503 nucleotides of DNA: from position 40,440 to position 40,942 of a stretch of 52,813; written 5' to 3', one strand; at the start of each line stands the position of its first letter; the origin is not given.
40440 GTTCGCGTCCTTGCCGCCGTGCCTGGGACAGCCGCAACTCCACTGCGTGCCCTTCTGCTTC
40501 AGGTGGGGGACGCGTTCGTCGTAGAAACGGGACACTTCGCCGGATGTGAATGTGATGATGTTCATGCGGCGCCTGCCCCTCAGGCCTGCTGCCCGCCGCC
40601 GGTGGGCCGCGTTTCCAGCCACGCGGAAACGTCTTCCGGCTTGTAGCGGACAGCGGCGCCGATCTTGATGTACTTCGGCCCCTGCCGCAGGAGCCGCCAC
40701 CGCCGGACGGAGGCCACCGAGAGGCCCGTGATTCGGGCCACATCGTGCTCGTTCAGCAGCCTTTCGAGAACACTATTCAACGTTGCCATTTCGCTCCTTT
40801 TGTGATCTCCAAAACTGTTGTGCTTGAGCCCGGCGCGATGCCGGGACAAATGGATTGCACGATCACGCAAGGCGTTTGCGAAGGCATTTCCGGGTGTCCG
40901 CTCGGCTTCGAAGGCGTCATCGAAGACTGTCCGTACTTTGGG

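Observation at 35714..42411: Family of 9-bp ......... repeats: palindromes inside a coding region and half-sites in intergenic DNA of the primase module (candidate iterons)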

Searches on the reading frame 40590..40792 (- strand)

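Call 32: search_protein_families(library=phrogs, proteins=[window:40590-40792:-], max_evalue=0.01)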
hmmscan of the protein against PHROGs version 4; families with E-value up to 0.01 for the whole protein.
window:40590-40792:- (67 aa): 5 families
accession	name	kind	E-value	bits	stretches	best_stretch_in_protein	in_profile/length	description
phrog_66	-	integration and excision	8.4e-10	39.9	1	5-64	86-145/412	excisionase and transcriptional regulator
phrog_597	-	DNA, RNA and nucleotide metabolism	1.8e-05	25.8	1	11-64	111-166/200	DNA binding protein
phrog_668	-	DNA, RNA and nucleotide metabolism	0.0002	22.1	1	8-61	59-112/181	HTH DNA binding protein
phrog_25262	-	unknown function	0.00047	21.1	1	11-62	33-84/106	-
phrog_8898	-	unknown function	0.00057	20.6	1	13-47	15-50/70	-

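Call 40: search_protein_families(library=ncbifam, proteins=[window:40590-40792:-], max_evalue=0.01)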
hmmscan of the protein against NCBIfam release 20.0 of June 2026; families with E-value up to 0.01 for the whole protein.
window:40590-40792:- (67 aa): 0 families
